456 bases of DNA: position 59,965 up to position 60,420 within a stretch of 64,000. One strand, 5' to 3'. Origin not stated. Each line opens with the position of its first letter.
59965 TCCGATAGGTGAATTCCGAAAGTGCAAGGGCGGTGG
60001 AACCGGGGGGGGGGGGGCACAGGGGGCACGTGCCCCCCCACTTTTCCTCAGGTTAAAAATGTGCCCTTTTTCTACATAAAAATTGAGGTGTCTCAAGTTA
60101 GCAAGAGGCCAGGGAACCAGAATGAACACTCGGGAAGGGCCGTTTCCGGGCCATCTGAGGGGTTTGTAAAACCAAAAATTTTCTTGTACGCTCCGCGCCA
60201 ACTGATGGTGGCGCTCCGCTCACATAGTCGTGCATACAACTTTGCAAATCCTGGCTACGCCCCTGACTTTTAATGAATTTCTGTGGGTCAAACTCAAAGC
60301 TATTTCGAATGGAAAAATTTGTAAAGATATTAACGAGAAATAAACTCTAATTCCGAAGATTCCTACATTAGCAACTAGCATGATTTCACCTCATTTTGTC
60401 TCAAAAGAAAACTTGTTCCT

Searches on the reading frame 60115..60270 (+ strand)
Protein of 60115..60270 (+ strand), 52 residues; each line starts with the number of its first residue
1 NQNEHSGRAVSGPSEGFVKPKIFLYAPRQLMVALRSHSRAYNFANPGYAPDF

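Call 19: find_homologous_proteins(query=A1, max_evalue=10)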
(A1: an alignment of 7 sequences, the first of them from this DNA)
Query A1 (7 sequences) (52 aa, profile of the alignment): 47 proteins with E <= 10 among 484 candidates.
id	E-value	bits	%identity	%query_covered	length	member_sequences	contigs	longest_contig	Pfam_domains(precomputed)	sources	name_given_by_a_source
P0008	6.3e-18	82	64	75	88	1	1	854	-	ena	-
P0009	5.3e-17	79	88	50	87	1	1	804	-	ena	-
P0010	1.3e-16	77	61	69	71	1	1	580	-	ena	-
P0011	3.9e-16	76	67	75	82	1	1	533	-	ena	-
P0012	4.2e-14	69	74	44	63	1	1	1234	-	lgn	-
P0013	8.3e-12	62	63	52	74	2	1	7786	-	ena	-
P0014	6.2e-11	59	45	63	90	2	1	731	-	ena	-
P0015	9.7e-11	59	60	48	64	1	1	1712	-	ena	-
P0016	2.8e-9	54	63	46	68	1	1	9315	-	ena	-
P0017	3.9e-9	53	56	52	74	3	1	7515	-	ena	-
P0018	6.9e-9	53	50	65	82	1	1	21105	-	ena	-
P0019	1.3e-8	52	74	52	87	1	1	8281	-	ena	-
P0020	4.3e-8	50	63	46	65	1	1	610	-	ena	-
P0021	2.1e-7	48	61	35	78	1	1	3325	-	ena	-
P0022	3.5e-7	47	64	40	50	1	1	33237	-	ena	-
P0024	7.7e-7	46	61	35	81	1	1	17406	-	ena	-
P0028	4.0e-6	44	61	44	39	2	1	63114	-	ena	-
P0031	9.3e-6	43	65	33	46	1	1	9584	-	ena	-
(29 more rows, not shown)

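Call 20: find_encoding_contigs(protein=P0028, flank=10000, max_places=3)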
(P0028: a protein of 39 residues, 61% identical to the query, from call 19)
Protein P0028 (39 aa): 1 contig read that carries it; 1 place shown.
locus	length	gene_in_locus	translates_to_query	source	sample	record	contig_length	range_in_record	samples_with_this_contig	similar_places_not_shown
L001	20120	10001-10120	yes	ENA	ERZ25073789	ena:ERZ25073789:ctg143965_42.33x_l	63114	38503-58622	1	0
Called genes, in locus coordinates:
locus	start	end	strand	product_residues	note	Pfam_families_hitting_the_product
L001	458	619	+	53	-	-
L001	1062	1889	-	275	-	PF00078:RVT_1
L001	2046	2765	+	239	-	-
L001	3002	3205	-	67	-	-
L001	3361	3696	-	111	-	-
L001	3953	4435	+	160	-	-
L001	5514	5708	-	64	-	-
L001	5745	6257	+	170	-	-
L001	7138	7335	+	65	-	-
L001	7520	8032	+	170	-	PF14291:DUF4371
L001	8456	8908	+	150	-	-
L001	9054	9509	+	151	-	PF05699:Dimer_Tnp_hAT (weak)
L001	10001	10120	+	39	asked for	-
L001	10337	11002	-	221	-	PF18701:DUF5641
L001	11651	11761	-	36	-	-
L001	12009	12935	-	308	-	-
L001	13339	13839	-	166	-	-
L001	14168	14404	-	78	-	-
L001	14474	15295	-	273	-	-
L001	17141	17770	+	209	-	PF14291:DUF4371, PF27073:FAM200-ZBED5_RNase-like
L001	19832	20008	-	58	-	-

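Call 21: find_encoding_contigs(protein=P0022, flank=10000, max_places=3)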
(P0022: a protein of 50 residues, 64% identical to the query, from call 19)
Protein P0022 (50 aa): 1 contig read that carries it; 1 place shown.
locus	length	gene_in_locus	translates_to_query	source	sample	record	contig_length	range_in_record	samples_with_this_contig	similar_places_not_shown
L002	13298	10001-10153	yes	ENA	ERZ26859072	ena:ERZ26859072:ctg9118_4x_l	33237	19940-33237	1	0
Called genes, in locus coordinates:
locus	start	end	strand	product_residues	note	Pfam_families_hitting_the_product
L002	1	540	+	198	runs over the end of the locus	-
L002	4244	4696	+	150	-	-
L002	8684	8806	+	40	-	-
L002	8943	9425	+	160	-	-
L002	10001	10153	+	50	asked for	-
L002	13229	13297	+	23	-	?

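Call 22: find_encoding_contigs(protein=P0018, flank=10000, max_places=3)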
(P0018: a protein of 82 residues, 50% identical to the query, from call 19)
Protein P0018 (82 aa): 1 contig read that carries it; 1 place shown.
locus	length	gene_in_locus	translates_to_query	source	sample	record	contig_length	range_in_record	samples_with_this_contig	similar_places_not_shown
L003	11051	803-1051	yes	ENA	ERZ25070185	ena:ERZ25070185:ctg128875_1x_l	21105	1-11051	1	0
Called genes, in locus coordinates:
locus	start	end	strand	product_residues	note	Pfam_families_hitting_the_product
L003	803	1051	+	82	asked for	-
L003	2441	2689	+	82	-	-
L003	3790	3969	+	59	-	-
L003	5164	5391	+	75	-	-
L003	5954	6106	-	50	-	-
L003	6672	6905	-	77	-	-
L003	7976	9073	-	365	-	PF00078:RVT_1, PF17919:RT_RNaseH_2, PF17917:RT_RNaseH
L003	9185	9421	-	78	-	-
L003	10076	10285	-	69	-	PF17919:RT_RNaseH_2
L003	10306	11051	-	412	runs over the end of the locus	PF00078:RVT_1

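Call 29: find_encoding_contigs(protein=P0024, flank=10000, max_places=3)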
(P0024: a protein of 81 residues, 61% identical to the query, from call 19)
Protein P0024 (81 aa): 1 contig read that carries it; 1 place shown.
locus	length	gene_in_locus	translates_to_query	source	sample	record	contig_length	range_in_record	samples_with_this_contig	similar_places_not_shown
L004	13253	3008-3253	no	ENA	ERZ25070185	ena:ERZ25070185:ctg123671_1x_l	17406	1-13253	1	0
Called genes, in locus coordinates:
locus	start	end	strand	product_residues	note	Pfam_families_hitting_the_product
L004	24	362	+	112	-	-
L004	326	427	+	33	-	-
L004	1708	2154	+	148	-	-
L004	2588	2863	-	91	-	-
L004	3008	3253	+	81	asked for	-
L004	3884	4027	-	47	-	-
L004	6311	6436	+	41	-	-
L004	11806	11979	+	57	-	-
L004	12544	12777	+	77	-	-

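Call 30: find_encoding_contigs(protein=P0016, flank=10000, max_places=3)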
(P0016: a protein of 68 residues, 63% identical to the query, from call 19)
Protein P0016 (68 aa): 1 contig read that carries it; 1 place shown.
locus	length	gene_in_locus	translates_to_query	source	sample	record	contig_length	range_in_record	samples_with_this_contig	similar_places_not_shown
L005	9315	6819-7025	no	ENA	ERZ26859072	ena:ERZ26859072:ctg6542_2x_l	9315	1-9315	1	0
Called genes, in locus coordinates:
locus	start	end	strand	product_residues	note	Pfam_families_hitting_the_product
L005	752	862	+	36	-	-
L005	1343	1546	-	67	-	-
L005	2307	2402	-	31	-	-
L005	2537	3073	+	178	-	-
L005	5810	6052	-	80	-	-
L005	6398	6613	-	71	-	-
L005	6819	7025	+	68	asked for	-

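Call 31: find_encoding_contigs(protein=P0031, flank=10000, max_places=3)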
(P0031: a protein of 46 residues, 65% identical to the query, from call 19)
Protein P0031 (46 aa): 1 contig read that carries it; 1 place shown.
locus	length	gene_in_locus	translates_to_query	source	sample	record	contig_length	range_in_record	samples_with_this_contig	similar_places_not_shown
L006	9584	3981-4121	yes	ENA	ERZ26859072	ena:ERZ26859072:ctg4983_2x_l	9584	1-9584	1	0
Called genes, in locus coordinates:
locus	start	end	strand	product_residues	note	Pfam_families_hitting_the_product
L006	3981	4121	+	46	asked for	-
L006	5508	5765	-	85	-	-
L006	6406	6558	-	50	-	-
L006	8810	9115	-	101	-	-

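Call 37: search_protein_families(library=pfam, proteins=[L001:7472-7852:+, L001:7856-8029:+, L001:8456-8905:+, L001:9054-9506:+, L001:7087-7332:+], max_evalue=0.01)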
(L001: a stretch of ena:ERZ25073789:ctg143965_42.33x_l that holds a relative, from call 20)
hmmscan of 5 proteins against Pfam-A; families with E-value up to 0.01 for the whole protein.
L001:7472-7852:+ (127 aa): 0 families

L001:7856-8029:+ (58 aa): 0 families

L001:8456-8905:+ (150 aa): 0 families

L001:9054-9506:+ (151 aa): 1 family
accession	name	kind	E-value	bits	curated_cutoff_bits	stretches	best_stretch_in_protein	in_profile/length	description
PF05699.19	Dimer_Tnp_hAT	-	8.4e-07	29.1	21.4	1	68-128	26-84/84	hAT family C-terminal dimerisation region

L001:7087-7332:+ (82 aa): 0 families
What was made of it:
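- It holds a decayed transposase whose C-terminal ORF scores 29.1 bits on Pfam Dimer_Tnp_hAT, against a cut-off of 21.4 (call 37).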

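Call 49: search_protein_representatives(alignment_id=A1)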
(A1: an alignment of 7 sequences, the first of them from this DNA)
Query: 7 sequences, 44 profile positions. Proteins with E-value up to 0.001 (for the whole library): 99; up to 1e-10: 24; up to 1e-30: 1. The best 99 are listed.
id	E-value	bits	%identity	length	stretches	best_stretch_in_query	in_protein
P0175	1.4e-31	123.7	-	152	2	2-40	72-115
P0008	2.0e-18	81.6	-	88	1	2-43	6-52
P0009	1.7e-17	78.6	-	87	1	2-36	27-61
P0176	3.6e-17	77.5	-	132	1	3-43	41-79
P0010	4.1e-17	77.4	-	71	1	3-42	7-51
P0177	4.6e-17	77.2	-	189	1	2-36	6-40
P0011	1.2e-16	75.8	-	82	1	2-43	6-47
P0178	8.2e-16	73.2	-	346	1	1-36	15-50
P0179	2.2e-15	71.8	-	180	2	6-37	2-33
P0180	3.2e-15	71.3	-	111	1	3-35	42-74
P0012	1.3e-14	69.3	-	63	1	2-38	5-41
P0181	1.4e-14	69.2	-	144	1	3-43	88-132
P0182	2.4e-14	68.5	-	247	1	2-36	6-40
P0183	2.9e-14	68.3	-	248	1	3-36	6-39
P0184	5.5e-14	67.4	-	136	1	2-35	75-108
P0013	2.6e-12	62.0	-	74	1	4-43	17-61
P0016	8.8e-10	53.9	-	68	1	6-34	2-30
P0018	2.2e-09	52.6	-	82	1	1-34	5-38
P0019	4.2e-09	51.7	-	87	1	5-43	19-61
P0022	1.1e-07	47.2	-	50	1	2-36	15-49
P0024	2.5e-07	46.1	-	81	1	4-35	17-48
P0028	1.3e-06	43.8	-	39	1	14-36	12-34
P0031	3.0e-06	42.6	-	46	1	20-42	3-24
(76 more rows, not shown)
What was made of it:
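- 39 ORFs at E<1e-3 in the word-indexed search and 99 cluster representatives in the exhaustive search hold the translated core (calls 19, 49).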

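Call 74: find_encoding_contigs(protein=P0019, flank=8000, max_places=2)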
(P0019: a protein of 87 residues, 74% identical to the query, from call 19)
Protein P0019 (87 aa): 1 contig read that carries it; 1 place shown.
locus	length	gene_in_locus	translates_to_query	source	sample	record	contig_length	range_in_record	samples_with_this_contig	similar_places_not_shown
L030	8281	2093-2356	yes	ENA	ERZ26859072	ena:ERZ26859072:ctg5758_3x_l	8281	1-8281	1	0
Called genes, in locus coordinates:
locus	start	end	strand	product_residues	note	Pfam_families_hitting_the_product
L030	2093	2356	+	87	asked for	-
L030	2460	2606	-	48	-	-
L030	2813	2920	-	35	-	-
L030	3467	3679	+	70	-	-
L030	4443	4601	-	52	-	-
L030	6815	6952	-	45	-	-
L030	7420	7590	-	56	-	-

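Call 75: find_encoding_contigs(protein=P0013, flank=8000, max_places=2)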
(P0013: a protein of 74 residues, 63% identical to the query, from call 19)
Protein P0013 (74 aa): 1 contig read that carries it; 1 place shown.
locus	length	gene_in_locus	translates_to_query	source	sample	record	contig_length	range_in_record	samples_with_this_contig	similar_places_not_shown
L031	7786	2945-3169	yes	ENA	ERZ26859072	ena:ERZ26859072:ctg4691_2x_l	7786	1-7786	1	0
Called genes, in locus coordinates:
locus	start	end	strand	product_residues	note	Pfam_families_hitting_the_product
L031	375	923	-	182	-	-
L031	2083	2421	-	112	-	-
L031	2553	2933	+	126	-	-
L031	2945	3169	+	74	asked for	-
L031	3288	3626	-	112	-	-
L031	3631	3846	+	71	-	-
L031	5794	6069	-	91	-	-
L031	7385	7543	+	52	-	-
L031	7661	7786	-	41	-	?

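Call 76: find_encoding_contigs(protein=P0017, flank=8000, max_places=2)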
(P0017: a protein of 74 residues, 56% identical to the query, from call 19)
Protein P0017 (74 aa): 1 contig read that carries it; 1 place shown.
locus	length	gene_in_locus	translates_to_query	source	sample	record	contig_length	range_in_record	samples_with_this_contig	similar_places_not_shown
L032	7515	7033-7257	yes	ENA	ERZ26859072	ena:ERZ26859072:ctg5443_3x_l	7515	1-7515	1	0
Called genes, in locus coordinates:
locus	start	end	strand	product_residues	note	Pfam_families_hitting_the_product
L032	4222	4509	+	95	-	-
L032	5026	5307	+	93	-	-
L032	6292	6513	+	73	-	-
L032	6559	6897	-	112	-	-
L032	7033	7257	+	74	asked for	-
